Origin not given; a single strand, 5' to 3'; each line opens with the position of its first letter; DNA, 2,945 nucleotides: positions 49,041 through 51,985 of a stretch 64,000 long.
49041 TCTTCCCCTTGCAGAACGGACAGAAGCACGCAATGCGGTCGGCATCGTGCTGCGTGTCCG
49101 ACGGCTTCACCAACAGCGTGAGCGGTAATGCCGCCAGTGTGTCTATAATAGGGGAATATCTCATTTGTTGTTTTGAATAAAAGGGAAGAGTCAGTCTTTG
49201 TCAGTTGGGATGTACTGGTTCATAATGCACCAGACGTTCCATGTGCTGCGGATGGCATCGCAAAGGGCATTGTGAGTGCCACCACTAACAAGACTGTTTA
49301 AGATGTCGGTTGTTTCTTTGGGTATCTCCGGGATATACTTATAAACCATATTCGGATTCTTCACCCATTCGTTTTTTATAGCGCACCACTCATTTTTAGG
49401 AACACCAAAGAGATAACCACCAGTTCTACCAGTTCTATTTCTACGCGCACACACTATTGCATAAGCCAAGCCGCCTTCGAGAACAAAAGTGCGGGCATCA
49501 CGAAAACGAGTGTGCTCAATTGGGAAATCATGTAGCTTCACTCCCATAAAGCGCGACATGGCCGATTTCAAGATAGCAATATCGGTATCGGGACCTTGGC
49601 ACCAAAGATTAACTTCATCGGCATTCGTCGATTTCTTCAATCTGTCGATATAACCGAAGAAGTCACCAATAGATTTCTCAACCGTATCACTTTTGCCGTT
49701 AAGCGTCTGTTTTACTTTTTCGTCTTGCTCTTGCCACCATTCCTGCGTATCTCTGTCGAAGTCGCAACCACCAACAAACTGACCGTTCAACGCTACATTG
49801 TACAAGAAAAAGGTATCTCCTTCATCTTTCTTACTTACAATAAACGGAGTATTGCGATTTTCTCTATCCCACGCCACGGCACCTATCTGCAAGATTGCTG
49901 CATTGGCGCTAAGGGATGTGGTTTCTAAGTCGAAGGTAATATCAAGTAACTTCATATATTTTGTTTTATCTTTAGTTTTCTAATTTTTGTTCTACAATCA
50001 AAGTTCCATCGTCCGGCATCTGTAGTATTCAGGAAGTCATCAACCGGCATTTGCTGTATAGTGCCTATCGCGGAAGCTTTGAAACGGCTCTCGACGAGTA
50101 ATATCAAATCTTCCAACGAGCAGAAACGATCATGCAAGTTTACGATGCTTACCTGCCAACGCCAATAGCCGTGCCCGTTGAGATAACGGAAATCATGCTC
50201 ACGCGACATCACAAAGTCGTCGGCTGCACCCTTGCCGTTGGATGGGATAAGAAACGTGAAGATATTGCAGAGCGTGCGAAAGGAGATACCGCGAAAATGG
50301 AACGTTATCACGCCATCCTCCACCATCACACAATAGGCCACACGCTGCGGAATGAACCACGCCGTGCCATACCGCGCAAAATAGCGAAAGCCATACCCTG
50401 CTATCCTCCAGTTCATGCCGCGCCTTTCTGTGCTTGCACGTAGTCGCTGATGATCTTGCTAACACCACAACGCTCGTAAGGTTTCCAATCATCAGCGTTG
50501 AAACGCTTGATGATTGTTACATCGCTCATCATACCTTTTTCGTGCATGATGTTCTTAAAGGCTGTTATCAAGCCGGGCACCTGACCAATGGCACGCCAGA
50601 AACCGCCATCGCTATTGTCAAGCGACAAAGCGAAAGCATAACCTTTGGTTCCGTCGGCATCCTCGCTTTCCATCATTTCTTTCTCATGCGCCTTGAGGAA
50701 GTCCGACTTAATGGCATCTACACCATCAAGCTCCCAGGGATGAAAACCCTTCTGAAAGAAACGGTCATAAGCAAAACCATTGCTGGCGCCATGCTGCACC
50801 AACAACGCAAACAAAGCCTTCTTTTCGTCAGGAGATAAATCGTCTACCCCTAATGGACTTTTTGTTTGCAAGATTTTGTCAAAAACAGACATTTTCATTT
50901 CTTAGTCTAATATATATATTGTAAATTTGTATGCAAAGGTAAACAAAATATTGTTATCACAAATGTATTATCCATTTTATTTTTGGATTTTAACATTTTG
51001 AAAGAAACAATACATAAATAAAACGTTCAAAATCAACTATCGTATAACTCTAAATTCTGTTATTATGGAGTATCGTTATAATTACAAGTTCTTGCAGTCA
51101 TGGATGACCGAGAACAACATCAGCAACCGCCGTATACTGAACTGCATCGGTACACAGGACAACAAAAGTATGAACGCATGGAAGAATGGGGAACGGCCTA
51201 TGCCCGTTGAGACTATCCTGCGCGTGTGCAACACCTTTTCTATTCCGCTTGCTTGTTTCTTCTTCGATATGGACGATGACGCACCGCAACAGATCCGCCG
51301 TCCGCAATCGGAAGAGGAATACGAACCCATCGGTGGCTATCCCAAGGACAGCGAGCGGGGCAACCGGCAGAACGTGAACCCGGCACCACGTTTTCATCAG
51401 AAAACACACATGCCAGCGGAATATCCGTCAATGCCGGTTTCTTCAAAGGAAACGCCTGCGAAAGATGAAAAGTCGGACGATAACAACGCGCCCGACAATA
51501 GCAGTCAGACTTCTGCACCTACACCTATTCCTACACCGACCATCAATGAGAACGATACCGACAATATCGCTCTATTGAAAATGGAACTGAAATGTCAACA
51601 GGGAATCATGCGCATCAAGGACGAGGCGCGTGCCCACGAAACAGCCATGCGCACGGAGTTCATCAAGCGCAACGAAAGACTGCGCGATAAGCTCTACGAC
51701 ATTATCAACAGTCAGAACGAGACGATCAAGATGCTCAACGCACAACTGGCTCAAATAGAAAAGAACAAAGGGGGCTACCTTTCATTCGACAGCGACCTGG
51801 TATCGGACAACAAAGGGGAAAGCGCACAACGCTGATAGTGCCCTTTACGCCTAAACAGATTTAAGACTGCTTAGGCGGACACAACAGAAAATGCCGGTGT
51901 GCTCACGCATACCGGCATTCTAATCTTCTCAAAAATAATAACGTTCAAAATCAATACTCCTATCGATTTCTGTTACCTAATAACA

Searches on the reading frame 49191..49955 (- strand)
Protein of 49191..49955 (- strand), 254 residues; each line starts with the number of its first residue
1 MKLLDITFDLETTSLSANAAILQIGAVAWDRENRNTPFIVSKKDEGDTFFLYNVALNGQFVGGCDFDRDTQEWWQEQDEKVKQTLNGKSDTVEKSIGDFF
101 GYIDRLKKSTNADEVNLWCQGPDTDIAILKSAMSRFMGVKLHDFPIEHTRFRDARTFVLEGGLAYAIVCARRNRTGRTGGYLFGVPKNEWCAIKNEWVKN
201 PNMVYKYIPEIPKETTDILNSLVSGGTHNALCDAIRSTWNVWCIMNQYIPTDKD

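Call 11: search_protein_families(library=phrogs, proteins=[window:49191-49955:-], max_evalue=0.01)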
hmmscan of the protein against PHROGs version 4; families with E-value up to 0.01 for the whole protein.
window:49191-49955:- (254 aa): 4 families
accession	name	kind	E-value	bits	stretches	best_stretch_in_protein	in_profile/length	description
phrog_255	-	DNA, RNA and nucleotide metabolism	1.8e-28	100.8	1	2-164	179-326/436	exonuclease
phrog_14078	-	unknown function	5.1e-07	30.5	1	6-158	84-216/264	-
phrog_20376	-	DNA, RNA and nucleotide metabolism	0.0012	18.6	1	7-159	351-483/530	exonuclease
phrog_192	-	DNA, RNA and nucleotide metabolism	0.0072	16.7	0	8-33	111-136/397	DNA polymerase exonuclease subunit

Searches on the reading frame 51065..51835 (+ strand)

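Call 4: search_protein_families(library=pfam, proteins=[window:51065-51835:+], max_evalue=0.1)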
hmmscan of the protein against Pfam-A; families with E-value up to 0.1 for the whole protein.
window:51065-51835:+ (256 aa): 1 family
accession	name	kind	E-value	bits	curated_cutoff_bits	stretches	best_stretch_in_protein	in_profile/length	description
PF16046.10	FAM76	-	0.084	12.7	28.5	0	111-234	172-289/298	FAM76 protein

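Call 11: search_protein_families(library=phrogs, proteins=[window:51065-51835:+], max_evalue=0.01)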
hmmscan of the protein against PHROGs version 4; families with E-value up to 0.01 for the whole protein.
window:51065-51835:+ (256 aa): 2 families
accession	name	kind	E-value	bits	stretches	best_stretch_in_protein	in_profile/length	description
phrog_2967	-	transcription regulation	0.0041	17.7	0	10-65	15-69/225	transcriptional regulator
phrog_8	-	transcription regulation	0.005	17.3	0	10-114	81-150/346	transcriptional regulator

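Call 40: search_protein_families(library=ncbifam, proteins=[window:51065-51835:+], max_evalue=0.1)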
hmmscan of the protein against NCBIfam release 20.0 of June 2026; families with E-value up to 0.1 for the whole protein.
window:51065-51835:+ (256 aa): 0 families
